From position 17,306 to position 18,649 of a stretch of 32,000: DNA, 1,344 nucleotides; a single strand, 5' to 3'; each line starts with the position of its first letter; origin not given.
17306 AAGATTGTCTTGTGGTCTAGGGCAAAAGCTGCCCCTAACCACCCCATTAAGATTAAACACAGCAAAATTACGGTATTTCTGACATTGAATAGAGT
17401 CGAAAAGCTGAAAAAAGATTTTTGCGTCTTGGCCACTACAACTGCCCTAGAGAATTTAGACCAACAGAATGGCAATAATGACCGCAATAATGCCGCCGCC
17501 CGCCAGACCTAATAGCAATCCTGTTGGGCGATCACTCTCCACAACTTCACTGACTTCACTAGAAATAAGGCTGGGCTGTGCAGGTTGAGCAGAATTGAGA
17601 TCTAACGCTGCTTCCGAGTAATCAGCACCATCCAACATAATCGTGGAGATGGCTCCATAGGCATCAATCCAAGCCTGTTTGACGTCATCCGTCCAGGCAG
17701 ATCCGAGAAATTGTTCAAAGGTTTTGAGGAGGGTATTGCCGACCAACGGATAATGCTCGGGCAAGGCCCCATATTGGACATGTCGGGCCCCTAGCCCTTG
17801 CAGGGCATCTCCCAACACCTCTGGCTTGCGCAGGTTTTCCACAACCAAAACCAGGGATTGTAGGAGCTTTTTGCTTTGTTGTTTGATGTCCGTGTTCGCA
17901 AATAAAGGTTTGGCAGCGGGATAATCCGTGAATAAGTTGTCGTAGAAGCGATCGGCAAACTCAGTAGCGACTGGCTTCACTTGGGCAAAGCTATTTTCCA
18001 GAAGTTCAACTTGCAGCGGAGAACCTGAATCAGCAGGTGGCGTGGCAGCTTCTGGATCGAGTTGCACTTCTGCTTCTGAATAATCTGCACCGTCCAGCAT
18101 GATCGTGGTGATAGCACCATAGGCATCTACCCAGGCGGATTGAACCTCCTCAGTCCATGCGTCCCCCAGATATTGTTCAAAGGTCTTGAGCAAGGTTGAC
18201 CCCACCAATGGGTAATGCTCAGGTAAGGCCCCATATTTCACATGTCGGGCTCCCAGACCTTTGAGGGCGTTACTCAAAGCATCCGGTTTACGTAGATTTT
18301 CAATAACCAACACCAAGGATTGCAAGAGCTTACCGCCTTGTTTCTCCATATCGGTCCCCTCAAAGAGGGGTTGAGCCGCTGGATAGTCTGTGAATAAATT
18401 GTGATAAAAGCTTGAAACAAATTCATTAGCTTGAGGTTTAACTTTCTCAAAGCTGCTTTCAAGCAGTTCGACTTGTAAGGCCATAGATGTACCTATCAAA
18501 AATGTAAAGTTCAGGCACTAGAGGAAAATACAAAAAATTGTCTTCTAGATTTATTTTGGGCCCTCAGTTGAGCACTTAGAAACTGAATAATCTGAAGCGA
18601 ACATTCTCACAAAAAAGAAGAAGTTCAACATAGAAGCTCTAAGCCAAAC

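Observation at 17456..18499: Tandem duplicated Hmp-like globin, no reductase domain, tail-anchored to the membrane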

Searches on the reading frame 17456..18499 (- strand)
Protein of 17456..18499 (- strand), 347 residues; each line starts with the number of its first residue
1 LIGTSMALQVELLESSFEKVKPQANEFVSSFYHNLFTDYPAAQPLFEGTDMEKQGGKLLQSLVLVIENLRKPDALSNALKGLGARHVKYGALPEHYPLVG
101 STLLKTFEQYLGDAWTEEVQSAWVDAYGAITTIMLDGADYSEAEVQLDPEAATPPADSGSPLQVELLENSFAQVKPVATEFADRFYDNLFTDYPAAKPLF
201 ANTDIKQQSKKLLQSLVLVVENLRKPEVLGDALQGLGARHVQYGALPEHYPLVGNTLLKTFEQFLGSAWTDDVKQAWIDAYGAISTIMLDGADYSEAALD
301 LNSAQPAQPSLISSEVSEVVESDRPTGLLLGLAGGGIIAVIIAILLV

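Call 3: search_protein_families(library=pfam, proteins=[window:17456-18499:-], max_evalue=0.01)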
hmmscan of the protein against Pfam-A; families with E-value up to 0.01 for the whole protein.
window:17456-18499:- (347 aa): 6 families
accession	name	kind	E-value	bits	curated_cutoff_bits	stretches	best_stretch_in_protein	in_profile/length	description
PF00042.28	Globin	-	8.5e-38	129.9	22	2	30-132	2-115/117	Globin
PF01152.27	Bac_globin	-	0.00084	20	21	0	22-63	10-52/121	Bacterial-like globin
PF14361.12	RsbRD_N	-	0.002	19.2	24.3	0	180-237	11-75/104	RsbT co-antagonist protein rsbRD N-terminal domain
PF14043.11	WVELL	-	0.0027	17.9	27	0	101-129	35-63/74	WVELL protein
PF25816.1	RamC_N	-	0.0043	17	27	0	206-258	98-150/191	RamC, N-terminal domain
PF11563.14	Protoglobin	-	0.0051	17.2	25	0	172-256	27-110/158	Protoglobin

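Call 8: find_homologous_proteins(query=window:17456-18484:-, max_evalue=0.00001)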
Query window:17456-18484:- (342 aa): 712 proteins with E <= 0.00001 among 8000 candidates; the best 120 are listed.
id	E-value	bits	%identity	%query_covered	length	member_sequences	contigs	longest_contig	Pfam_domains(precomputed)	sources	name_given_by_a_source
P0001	3.9e-291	981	88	89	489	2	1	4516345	PF00042.29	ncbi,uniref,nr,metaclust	ncbi:globin family protein [Acaryochloris sp. CCMEE 5410]|uniref:globin family protein n=1 Tax=Acary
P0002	4.4e-278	938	72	89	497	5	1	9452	PF00042.29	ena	-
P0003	1.5e-246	834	65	99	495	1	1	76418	PF00042.29,PF11563.15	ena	-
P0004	3.6e-245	830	66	92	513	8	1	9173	PF00042.29,PF17784.8,PF11563.15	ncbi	ncbi:MAG: globin family protein [Xenococcaceae cyanobacterium]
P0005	4.5e-245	830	63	92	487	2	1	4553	PF00042.29,PF11563.15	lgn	-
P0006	2.0e-241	818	67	87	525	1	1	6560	PF00042.29,PF11563.15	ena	-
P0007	2.8e-220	748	100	100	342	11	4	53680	PF00042.29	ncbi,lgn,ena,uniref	ncbi:globin family protein [Acaryochloris marina NIES-2412]|uniref:globin family protein n=1 Tax=Aca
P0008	9.0e-206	700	93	94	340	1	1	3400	PF00042.29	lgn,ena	-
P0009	3.0e-205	699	93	94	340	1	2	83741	PF00042.29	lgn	-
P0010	3.0e-204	695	93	94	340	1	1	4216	PF00042.29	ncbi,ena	-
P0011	3.4e-202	689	65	92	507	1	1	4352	PF00042.29,PF17784.8,PF11563.15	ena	-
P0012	1.1e-199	680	67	95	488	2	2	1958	PF00042.29,PF11563.15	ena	-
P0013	2.1e-199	679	64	98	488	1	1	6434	PF14043.12,PF00042.29,PF11563.15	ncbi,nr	ncbi:MAG: hypothetical protein F6K47_28875 [Symploca sp. SIO2E6]|nr:hypothetical protein [Symploca s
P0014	5.1e-199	678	61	99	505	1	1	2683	PF00042.29,PF11563.15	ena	-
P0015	1.8e-195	667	89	94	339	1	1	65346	PF00042.29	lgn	-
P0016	4.5e-195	665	62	99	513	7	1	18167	PF00042.29,PF11563.15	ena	-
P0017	2.2e-193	660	67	89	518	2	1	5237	PF00042.29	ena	-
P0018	3.2e-190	649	66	90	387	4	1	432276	PF00042.29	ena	-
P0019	3.4e-190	649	90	88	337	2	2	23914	PF00042.29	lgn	-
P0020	6.7e-190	648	87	100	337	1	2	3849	PF00042.29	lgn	-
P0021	3.1e-189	646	85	94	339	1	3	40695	PF00042.29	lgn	-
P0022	5.1e-189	645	70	87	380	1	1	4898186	PF00042.29,PF11563.15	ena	-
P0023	6.4e-188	642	67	87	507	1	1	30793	PF00042.29,PF11563.15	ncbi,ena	-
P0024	2.5e-187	640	65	87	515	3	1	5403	PF00042.29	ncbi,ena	-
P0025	3.2e-186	636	86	94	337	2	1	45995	PF00042.29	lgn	-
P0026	1.6e-183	627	65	87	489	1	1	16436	PF00042.29,PF11563.15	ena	-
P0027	1.7e-183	627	69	87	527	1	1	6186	PF00042.29,PF11563.15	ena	-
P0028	3.2e-182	623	82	100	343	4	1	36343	PF25816.2,PF00042.29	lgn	-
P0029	2.4e-178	610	80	100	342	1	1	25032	PF00042.29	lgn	-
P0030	1.3e-177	608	79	94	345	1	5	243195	PF00042.29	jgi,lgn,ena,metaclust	metaclust:\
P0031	1.4e-176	605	65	86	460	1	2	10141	PF00042.29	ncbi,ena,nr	ncbi:MAG: globin family protein [Xenococcaceae cyanobacterium MO_188.B19]|nr:globin family protein [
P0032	7.0e-175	599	63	88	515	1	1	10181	PF00042.29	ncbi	ncbi:MAG: globin family protein [Cyanobacteria bacterium P01_H01_bin.15]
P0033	1.9e-171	588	77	94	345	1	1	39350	PF00042.29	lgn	-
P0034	8.5e-167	572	74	94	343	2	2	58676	PF00042.29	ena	-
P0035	1.5e-166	572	60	87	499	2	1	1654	PF00042.29,PF11563.15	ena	-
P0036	5.9e-154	530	51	95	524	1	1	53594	PF00042.29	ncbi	ncbi:MAG: globin domain-containing protein [Cyanobacteria bacterium P01_H01_bin.35]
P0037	2.5e-151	522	59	99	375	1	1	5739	PF00042.29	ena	-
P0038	5.5e-145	501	68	100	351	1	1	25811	PF25816.2,PF00042.29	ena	-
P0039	8.2e-145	500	69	100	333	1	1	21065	PF00042.29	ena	-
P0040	8.2e-145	500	74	88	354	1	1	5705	PF00042.29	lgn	-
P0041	3.6e-144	498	64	100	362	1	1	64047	PF00042.29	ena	-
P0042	5.4e-144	497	66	99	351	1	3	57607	PF00042.29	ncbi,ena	-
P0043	1.1e-141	490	73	87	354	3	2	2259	PF00042.29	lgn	-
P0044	2.3e-141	489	67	100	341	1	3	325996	PF00042.29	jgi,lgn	-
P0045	3.1e-141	488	66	100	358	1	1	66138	PF00042.29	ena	-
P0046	4.0e-141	488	67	100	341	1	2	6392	PF00042.29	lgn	-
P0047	1.1e-140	487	66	99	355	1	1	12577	PF00042.29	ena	-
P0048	2.6e-140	485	66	99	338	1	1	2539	PF00042.29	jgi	-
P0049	7.4e-140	484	67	100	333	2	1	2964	PF00042.29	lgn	-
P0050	1.4e-139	483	66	100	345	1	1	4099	PF00042.29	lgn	-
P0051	1.9e-139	483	68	96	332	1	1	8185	PF00042.29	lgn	-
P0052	2.3e-139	482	68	99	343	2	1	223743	PF00042.29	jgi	jgi:nitric oxide dioxygenase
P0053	2.5e-139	482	67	100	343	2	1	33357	PF00042.29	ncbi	ncbi:MAG: globin family protein [Cyanobacteria bacterium P01_F01_bin.86]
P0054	3.3e-139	482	72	90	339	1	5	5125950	PF00042.29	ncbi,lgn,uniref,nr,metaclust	ncbi:globin [[Leptolyngbya] sp. PCC 7376]|uniref:globin family protein n=1 Tax=[Leptolyngbya] sp. PC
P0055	4.0e-139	481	67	100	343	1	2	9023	PF00042.29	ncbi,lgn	ncbi:MAG: globin family protein [Cyanobacteria bacterium J06626_18]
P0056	7.0e-139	481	66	100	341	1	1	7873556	PF00042.29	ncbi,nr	ncbi:MAG: globin [Leptolyngbya sp. SIOISBB]|nr:globin [Leptolyngbya sp. SIOISBB]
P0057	7.9e-139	480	68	100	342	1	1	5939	PF00042.29,PF11563.15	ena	-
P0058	1.4e-138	480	66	99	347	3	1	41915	PF00042.29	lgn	-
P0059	1.7e-138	479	71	91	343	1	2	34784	PF00042.29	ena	-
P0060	2.0e-138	479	66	100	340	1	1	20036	PF00042.29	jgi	-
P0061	5.8e-138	478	64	97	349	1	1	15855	PF00042.29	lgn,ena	-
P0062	6.9e-138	477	64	100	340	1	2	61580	PF00042.29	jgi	jgi:nitric oxide dioxygenase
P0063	7.3e-138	477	65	100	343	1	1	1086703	PF00042.29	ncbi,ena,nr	ncbi:MAG: globin [Leptolyngbya sp. SIO1E4]|nr:globin [Leptolyngbya sp. SIO1E4]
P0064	7.3e-138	477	66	100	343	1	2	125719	PF00042.29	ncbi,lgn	ncbi:MAG: globin family protein [Leptolyngbyaceae cyanobacterium]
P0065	1.3e-137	477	70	87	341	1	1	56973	PF00042.29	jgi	jgi:hemoglobin-like flavoprotein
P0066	1.8e-137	476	70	89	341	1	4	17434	PF00042.29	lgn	-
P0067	3.4e-137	475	70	87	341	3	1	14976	PF00042.29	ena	-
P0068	4.8e-137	475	70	91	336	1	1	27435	PF00042.29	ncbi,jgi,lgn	ncbi:MAG: globin family protein [Cyanobacteria bacterium J06627_8]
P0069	1.0e-136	474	68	92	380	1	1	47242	PF00042.29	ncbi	-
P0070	2.1e-136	472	72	88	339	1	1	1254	PF00042.29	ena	-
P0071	2.6e-136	472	66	100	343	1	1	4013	PF00042.29,PF11563.15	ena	-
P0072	3.5e-136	472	66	99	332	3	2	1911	PF00042.29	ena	-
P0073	4.0e-136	472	65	100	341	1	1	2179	PF00042.29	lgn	-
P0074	4.1e-136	472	70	87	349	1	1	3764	PF00042.29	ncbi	ncbi:MAG: globin family protein [Elainellaceae cyanobacterium]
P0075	4.1e-136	472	70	87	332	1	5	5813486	PF00042.29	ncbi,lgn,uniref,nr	ncbi:globin family protein [Leptolyngbya iicbica]|uniref:Globin n=2 Tax=Cyanophyceae TaxID=3028117 R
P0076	7.2e-136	471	69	87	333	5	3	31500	PF00042.29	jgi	jgi:hemoglobin-like flavoprotein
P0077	9.9e-136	470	63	99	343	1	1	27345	PF00042.29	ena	-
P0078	9.9e-136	470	64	97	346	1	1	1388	PF00042.29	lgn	-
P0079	1.4e-135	470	69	94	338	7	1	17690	PF00042.29,PF11563.15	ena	-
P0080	1.4e-135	470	69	87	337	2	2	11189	PF00042.29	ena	-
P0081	1.9e-135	469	69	93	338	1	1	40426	PF00042.29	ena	-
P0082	2.1e-135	469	69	92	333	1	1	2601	PF00042.29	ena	-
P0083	2.5e-135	469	63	99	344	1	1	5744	PF00042.29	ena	-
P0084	2.6e-135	469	66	100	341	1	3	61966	PF00042.29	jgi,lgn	jgi:hemoglobin-like flavoprotein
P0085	3.2e-135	469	65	96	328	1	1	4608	PF00042.29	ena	-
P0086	3.5e-135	468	65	99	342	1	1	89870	PF00042.29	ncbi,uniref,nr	ncbi:globin family protein [Oscillatoria sp. CS-180]|uniref:globin family protein n=1 Tax=Oscillator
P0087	4.8e-135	468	65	100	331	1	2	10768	PF00042.29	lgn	-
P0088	4.9e-135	468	65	99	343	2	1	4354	PF00042.29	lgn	-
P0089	7.0e-135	467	64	99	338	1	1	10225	PF00042.29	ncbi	ncbi:MAG: globin family protein [Limnothrix sp.]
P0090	7.9e-135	467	64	100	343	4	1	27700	PF00042.29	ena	-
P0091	1.1e-134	467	66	96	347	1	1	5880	PF00042.29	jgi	-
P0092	1.2e-134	467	68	86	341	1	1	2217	PF00042.29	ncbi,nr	ncbi:globin [filamentous cyanobacterium CCP5]|nr:globin [filamentous cyanobacterium CCP5]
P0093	1.4e-134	466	63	100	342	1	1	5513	PF00042.29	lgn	-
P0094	1.7e-134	466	64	100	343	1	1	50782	PF00042.29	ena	-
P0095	1.8e-134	466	66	96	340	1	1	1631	PF00042.29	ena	-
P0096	1.9e-134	466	69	87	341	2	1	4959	PF00042.29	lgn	-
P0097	2.3e-134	466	65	94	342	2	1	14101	PF00042.29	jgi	jgi:nitric oxide dioxygenase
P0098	3.0e-134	465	69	92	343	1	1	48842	PF00042.29,PF11563.15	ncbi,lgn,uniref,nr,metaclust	ncbi:hemoglobin-like flavoprotein [Xenococcus sp. PCC 7305]|uniref:globin family protein n=1 Tax=Xen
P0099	3.6e-134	465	70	89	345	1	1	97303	PF00042.29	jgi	-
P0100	6.6e-134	464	68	87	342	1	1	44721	PF00042.29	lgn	-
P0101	6.9e-134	464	65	100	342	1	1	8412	PF00042.29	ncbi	ncbi:MAG: globin family protein [Cyanobacteria bacterium P01_F01_bin.143]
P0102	8.6e-134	464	71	87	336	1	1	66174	PF00042.29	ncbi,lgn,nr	ncbi:MAG: globin [Limnothrix sp. RL_2_0]|nr:globin [Limnothrix sp. RL_2_0]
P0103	1.1e-133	464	63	100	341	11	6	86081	PF00042.29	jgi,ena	-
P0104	1.1e-133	464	69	86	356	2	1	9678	PF00042.29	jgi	-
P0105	1.8e-133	463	65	100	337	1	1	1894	PF00042.29,PF11563.15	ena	-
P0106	1.8e-133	463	64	100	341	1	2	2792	PF00042.29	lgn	-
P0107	2.1e-133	463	64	98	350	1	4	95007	PF00042.29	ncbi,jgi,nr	ncbi:MAG: globin [Cyanobacteria bacterium SID2]|nr:globin [Cyanobacteria bacterium SID2] MBP0003754.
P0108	2.3e-133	462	65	100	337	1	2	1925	PF00042.29,PF11563.15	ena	-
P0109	2.5e-133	462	65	100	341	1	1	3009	PF00042.29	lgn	-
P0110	2.7e-133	462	64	99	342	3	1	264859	PF00042.29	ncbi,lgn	ncbi:MAG: globin family protein [Cyanobacteria bacterium J06638_28]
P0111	4.2e-133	462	67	90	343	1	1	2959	PF00042.29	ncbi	-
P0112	4.3e-133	462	63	100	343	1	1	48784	PF00042.29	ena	-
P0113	5.0e-133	461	63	100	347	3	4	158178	PF00042.29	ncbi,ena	ncbi:MAG: globin family protein [Geitlerinemataceae cyanobacterium]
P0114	6.5e-133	461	64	100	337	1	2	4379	PF00042.29,PF11563.15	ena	-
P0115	7.4e-133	461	65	100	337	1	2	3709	PF00042.29,PF11563.15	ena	-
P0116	1.1e-132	460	65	100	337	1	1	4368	PF00042.29,PF11563.15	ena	-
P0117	1.3e-132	460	63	91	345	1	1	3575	PF00042.29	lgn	-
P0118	2.1e-132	459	62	99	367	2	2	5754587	PF00042.29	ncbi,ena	-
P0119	2.7e-132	459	65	96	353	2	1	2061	PF00042.29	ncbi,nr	ncbi:MAG: globin [Merismopedia sp. SIO2A8]|nr:globin [Merismopedia sp. SIO2A8]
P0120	3.2e-132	459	64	100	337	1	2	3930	PF00042.29,PF11563.15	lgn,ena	-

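Call 11: find_related_loci(query=window:17456-18484:-, collection=genome_contigs, flank=8000)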
Query window:17456-18484:- (342 aa) in genome_contigs; peptide patterns used: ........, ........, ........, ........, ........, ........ (x = any residue, [..] = any of these).
205 stretches matched a pattern; 54 encode a relative of the query (tblastn E <= 1e-3); 50 distinct loci.
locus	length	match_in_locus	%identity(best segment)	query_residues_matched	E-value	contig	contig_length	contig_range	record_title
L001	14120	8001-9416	89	1-321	0e+0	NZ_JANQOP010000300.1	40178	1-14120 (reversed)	MAG: Acaryochloris sp. IP29b_bin.137 k99_2393448, whole genome shotgun sequence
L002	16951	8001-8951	87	1-321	1e-178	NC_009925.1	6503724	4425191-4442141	Acaryochloris marina MBIC11017, complete sequence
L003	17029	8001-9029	82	1-342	2e-178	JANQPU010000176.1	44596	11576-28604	MAG: Acaryochloris sp. IP29b_bin.176 k99_3777937, whole genome shotgun sequence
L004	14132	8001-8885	73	2-297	1e-146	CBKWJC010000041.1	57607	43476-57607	MAG TPA_asm: uncultured bacterium isolate SRR29175782_binner123_Refined_2 genome assembly, contig: ERZ27337292.41, whole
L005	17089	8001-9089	62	1-340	3e-141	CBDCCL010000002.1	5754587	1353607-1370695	MAG: Waterburya sp. isolate eb289601-778f-4048-8397-0450b9cb4c95 genome assembly, contig: contig_2, whole genome shotgun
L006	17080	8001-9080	63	1-341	1e-138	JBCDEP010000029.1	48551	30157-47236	MAG: Cyanobacteria bacterium P01_G01_bin.67 k141_657691_length_48551_cov_18.0649, whole genome shotgun sequence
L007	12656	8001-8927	69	1-314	3e-138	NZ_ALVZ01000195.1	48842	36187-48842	Xenococcus sp. PCC 7305 scaffold_00195, whole genome shotgun sequence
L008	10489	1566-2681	60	1-341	7e-141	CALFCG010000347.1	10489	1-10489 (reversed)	MAG: uncultured cyanobacterium isolate R2_Bin_METABAT__82_1 genome assembly, contig: c_000000253650, whole genome shotgu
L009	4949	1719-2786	61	1-340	4e-138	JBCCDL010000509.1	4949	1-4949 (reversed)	MAG: Cyanobacteria bacterium P01_A01_bin.83 k141_227045_length_4949_cov_134.8502, whole genome shotgun sequence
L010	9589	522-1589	61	1-340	4e-136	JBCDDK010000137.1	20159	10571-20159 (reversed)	MAG: Cyanobacteria bacterium P01_G01_bin.39 k141_1080960_length_20159_cov_35.0000, whole genome shotgun sequence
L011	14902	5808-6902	59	1-340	1e-135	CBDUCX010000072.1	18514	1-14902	MAG TPA_asm: uncultured Pleurocapsa sp. isolate ERR2431958_binner13_Refined_38 genome assembly, contig: ERZ23878668.426,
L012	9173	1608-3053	66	1-324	6e-135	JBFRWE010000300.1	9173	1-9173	MAG: Xenococcaceae cyanobacterium isolate 09_out_wi_poop_bin.12 09outWiPooB12_c_000001764754, whole genome shotgun seque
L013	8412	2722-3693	65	1-324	4e-135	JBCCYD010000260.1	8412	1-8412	MAG: Cyanobacteria bacterium P01_F01_bin.143 k141_826247_length_8412_cov_12.9734, whole genome shotgun sequence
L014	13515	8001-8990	65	2-334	1e-135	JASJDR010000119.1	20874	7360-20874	MAG: Xenococcus sp. MO_188.B8 MO_188.c_2062, whole genome shotgun sequence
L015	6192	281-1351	60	1-340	1e-134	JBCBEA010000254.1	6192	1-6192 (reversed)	MAG: Cyanobacteria bacterium J06600_6 NODE_254_length_6192_cov_5.519706, whole genome shotgun sequence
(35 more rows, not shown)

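Call 16: search_protein_families(library=ncbifam, proteins=[window:17456-18484:-], max_evalue=0.01)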
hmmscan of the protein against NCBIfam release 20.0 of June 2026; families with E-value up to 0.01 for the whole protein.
window:17456-18484:- (342 aa): 1 family
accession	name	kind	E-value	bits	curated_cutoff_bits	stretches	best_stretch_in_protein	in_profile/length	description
NF009805.0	PRK13289.1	equivalog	1.7e-43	149.1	432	2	172-285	20-135/399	NO-inducible flavohemoprotein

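Call 17: search_solved_structures(query=window:17456-18484:-, max_evalue=0.001, show_alignments=3)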
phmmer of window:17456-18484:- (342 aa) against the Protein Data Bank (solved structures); distinct sequences matched with E-value up to 0.001: 63 (the best 60 are shown).
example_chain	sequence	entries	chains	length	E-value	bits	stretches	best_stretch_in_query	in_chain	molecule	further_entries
3s1i_A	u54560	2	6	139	8.2e-26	94.2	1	159-283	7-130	Hemoglobin-like flavoprotein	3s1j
3ubc_A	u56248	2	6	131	1e-25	93.9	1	159-283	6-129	Hemoglobin-like flavoprotein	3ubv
3wfw_A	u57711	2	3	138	1.7e-24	89.9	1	4-131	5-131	Hemoglobin-like flavoprotein fused to Roadblock/LC7 domain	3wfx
1vhb_A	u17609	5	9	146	1.7e-17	66.8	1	14-130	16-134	HEMOGLOBIN | PROTEIN (HEMOGLOBIN)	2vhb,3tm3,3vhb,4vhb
3tld_A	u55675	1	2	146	6.1e-17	65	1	14-130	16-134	Bacterial hemoglobin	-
3tm9_A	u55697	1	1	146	2.9e-16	62.8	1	15-130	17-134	Bacterial hemoglobin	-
1cqx_A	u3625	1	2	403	1.6e-15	60.4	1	23-284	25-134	FLAVOHEMOPROTEIN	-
3ozu_A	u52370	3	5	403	1.6e-15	60.4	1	23-284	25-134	Flavohemoprotein | Flavohemoglobin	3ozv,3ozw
7dih_A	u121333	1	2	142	9.6e-15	57.8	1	160-282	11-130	Thermoglobin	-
4g1b_A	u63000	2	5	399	9.9e-14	54.5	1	15-130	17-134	Flavohemoglobin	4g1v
2wy4_A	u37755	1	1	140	9.8e-13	51.2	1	159-285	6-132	SINGLE DOMAIN HAEMOGLOBIN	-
1gdi_A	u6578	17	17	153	6.4e-10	41.9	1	69-129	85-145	LEGHEMOGLOBIN (CARBONMONOXY) | LEGHEMOGLOBIN (DEOXY) | LEGHEMOGLOBIN (ISOQUINOLINE MET)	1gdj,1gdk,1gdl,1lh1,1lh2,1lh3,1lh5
6wk3_A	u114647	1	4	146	2.2e-09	40.2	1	14-128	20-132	Nitric oxide dioxygenase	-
2r50_A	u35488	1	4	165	5.6e-09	38.9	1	161-279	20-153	Non-symbiotic hemoglobin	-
4b3w_A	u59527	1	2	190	1.3e-08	37.7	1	17-152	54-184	CYTOGLOBIN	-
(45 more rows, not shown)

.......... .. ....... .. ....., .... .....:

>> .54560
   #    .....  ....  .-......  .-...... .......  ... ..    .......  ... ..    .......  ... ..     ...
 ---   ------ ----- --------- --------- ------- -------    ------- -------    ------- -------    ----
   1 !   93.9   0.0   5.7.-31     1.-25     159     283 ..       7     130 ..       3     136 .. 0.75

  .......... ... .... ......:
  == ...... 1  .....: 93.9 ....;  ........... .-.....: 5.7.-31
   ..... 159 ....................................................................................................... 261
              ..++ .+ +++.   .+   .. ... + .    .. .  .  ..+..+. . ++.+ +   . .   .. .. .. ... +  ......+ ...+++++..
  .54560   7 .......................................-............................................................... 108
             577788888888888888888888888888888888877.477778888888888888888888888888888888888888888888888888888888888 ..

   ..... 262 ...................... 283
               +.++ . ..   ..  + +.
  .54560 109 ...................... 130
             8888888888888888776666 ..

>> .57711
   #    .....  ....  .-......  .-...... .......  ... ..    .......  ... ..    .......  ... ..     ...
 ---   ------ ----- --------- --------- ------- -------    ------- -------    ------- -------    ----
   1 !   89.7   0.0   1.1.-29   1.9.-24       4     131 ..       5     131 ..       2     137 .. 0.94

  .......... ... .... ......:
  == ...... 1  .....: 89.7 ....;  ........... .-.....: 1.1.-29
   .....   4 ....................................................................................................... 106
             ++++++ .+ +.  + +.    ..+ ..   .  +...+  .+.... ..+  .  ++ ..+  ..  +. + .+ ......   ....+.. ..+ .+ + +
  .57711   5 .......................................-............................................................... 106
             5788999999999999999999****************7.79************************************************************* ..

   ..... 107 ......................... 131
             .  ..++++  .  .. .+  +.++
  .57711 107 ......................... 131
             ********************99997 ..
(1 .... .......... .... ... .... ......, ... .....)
